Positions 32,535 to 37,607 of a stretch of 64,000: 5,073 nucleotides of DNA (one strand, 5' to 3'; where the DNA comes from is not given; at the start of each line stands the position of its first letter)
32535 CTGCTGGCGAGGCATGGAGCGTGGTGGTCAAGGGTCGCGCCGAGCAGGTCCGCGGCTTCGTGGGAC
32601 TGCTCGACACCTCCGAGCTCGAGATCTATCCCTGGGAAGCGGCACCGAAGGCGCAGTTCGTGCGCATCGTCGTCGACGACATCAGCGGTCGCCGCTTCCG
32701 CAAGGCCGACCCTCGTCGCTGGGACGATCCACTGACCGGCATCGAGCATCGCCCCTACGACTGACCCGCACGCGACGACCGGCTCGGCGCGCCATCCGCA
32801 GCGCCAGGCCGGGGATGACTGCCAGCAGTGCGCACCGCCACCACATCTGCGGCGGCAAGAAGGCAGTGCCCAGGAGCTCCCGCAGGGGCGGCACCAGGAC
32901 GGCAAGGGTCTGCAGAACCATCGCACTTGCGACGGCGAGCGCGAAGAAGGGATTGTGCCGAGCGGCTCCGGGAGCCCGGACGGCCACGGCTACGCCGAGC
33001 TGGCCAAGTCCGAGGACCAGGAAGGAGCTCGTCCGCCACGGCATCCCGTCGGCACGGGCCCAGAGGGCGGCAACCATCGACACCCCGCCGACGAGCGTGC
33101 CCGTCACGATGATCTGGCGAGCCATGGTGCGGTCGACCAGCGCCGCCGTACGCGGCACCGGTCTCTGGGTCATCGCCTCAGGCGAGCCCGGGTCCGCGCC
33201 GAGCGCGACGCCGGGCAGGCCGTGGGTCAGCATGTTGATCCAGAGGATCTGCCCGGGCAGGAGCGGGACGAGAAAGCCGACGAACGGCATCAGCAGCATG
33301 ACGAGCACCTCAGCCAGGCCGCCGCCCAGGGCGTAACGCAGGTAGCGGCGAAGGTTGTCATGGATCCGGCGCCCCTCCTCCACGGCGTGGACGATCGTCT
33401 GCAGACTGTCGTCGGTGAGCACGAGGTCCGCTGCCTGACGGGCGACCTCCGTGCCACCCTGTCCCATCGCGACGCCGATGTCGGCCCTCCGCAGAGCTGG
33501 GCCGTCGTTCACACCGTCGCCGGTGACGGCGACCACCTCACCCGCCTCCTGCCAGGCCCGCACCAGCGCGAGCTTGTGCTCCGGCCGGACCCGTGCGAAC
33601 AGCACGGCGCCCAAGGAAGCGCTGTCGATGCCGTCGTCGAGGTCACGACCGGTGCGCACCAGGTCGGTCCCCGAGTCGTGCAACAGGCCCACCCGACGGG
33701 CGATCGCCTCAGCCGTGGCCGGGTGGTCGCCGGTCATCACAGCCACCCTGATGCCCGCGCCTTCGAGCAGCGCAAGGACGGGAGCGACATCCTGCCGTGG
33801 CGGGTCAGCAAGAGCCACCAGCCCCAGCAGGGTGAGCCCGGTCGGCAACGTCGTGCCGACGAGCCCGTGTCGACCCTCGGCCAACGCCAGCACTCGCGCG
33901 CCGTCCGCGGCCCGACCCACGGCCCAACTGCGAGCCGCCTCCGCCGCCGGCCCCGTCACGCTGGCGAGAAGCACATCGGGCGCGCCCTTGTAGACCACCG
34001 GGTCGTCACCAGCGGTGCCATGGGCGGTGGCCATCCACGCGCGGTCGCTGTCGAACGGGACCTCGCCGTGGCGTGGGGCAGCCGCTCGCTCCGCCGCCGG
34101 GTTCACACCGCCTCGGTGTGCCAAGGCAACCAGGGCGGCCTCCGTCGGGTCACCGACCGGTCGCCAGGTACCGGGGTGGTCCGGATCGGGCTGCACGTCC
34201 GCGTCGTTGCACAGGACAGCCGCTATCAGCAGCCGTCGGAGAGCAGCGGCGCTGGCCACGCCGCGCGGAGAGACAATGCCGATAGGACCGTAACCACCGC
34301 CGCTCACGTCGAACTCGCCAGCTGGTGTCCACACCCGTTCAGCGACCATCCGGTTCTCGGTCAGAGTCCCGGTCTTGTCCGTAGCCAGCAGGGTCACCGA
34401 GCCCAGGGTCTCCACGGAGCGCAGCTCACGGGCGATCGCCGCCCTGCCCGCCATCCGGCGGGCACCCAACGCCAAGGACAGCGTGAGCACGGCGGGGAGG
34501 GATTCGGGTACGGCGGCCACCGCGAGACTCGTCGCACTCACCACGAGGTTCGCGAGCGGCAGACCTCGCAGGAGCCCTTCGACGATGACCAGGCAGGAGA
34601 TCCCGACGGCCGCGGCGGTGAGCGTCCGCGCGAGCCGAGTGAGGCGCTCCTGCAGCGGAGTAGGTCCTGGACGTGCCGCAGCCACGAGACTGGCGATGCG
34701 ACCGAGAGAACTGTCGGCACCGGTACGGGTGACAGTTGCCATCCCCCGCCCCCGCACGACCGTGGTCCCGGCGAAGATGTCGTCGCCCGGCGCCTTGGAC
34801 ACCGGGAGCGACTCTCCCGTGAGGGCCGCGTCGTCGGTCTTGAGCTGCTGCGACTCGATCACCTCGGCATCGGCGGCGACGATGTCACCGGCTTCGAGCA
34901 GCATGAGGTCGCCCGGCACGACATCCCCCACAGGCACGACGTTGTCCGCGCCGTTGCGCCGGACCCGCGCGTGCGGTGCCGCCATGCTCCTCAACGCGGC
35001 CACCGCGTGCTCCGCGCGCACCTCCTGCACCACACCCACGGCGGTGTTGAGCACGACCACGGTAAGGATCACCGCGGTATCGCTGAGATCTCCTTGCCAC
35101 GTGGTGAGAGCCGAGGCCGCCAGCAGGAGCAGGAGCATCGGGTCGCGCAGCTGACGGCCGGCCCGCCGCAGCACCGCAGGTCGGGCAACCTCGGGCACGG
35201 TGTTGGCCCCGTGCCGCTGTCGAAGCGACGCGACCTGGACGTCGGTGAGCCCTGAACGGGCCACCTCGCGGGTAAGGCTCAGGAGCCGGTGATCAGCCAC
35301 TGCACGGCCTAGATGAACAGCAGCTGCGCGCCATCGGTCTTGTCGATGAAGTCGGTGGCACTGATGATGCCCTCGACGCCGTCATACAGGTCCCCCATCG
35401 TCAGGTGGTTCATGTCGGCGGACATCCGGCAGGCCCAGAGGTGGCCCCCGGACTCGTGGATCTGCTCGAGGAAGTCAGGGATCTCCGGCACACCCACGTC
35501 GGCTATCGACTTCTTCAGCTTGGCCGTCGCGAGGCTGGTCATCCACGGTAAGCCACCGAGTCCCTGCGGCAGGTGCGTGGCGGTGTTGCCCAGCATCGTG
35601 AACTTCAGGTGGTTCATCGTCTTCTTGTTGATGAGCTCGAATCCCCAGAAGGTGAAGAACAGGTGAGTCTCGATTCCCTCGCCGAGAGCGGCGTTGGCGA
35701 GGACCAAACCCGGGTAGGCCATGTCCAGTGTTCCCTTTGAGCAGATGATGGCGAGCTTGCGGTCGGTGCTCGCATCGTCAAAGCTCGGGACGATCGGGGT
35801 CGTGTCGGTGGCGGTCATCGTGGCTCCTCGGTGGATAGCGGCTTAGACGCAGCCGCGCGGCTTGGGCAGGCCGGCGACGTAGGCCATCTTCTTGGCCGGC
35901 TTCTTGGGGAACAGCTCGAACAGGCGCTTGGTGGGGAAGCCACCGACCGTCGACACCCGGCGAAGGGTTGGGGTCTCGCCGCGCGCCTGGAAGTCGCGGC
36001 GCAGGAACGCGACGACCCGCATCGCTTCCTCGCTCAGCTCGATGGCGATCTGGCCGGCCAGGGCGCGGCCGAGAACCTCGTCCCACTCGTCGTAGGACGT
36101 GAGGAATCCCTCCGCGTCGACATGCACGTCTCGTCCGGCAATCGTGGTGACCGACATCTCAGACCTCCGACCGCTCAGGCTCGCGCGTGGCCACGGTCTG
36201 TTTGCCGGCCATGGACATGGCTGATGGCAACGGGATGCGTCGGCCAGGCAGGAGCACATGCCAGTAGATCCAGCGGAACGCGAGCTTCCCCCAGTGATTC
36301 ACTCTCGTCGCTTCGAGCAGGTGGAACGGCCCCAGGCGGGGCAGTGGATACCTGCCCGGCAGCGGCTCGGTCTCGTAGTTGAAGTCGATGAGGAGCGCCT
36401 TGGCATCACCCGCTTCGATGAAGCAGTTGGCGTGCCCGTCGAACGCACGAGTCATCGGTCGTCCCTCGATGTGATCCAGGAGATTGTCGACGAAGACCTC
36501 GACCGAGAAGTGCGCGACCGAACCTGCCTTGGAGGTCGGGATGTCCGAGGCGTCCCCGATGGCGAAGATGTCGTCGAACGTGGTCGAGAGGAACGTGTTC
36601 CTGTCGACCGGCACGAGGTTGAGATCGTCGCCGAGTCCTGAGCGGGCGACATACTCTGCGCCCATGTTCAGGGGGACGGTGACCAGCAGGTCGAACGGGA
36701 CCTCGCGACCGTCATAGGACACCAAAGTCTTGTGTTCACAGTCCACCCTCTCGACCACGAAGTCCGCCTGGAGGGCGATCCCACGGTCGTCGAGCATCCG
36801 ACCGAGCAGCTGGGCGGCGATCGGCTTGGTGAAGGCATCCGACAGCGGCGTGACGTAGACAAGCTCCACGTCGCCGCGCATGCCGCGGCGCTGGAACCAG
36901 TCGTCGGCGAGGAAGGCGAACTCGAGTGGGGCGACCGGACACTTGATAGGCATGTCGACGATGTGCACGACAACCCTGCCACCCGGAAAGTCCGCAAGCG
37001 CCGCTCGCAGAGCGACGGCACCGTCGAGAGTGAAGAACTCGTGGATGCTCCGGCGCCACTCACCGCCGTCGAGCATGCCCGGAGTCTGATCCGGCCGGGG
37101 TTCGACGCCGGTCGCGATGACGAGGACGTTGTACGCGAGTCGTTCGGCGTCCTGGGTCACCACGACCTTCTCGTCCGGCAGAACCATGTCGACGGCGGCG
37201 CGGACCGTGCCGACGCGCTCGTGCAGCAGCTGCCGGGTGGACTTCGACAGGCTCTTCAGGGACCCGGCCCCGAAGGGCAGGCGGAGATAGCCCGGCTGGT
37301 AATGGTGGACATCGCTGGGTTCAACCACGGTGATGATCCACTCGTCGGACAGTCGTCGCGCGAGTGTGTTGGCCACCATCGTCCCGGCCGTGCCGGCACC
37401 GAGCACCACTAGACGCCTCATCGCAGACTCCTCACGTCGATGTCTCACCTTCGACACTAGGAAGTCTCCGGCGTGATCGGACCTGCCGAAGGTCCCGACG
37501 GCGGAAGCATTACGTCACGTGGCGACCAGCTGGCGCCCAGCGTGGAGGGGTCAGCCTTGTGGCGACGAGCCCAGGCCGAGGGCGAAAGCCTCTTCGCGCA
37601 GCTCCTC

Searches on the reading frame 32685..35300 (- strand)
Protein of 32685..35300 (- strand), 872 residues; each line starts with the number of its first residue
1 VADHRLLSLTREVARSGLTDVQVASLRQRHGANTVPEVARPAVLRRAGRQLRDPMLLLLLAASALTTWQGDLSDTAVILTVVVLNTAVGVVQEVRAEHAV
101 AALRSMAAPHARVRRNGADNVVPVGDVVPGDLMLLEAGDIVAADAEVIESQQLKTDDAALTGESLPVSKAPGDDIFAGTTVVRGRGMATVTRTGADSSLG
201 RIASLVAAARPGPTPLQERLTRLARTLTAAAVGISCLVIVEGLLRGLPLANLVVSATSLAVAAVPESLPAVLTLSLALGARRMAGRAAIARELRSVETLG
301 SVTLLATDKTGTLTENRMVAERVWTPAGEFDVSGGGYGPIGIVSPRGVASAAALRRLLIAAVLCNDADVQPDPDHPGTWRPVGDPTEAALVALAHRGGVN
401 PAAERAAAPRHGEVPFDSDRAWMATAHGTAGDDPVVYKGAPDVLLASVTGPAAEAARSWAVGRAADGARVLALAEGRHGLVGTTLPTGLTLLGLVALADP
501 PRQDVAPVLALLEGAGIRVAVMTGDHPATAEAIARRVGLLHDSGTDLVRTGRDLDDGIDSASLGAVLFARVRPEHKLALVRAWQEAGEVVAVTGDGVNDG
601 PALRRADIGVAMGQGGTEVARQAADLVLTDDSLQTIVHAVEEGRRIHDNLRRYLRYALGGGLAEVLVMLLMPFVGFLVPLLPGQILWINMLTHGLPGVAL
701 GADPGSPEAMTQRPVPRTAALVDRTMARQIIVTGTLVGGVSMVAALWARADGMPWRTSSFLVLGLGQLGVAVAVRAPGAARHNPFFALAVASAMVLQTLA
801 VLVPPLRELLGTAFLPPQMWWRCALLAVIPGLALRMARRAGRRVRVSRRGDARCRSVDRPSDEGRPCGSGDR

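Call 36: search_protein_families(library=pfam, proteins=[window:32685-35300:-], max_evalue=0.00001)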
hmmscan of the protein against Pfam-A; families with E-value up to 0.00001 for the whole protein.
window:32685-35300:- (872 aa): 5 families
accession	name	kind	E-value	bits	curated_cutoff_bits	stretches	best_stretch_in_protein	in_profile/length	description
PF00122.25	E1-E2_ATPase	-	2.2e-52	177.6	28.1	1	106-285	2-180/181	E1-E2 ATPase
PF00689.26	Cation_ATPase_C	-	1.1e-33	116.9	27.3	1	678-834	2-169/175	Cation transporting ATPase, C-terminus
PF00702.32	Hydrolase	-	1.9e-17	64.7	26.4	1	304-607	3-191/191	haloacid dehalogenase-like hydrolase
PF13246.12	Cation_ATPase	-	2.3e-15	56.8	21.7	1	362-448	1-88/91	Cation transport ATPase (P-type)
PF00690.31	Cation_ATPase_N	-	8.8e-11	41.8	20.4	1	15-65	18-68/69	Cation transporter/ATPase, N-terminus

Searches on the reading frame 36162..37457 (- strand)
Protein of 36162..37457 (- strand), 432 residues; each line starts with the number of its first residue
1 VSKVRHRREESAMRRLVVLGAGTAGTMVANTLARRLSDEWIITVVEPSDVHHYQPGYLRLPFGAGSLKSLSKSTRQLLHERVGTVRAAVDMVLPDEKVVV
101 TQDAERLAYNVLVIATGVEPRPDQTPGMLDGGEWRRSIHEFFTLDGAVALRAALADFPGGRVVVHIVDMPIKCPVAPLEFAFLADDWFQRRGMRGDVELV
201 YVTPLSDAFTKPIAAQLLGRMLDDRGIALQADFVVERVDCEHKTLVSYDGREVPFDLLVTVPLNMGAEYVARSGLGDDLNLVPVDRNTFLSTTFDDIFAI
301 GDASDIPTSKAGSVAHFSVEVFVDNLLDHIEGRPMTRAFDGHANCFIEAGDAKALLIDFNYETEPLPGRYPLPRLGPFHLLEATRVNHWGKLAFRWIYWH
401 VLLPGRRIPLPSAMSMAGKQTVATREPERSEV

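Call 35: search_protein_families(library=pfam, proteins=[window:36162-37457:-], max_evalue=0.00001)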
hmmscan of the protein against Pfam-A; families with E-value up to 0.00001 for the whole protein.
window:36162-37457:- (432 aa): 1 family
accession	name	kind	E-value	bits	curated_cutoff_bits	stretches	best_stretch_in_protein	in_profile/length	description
PF07992.20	Pyr_redox_2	-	1e-15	58.4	26.1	1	15-306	2-280/291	Pyridine nucleotide-disulphide oxidoreductase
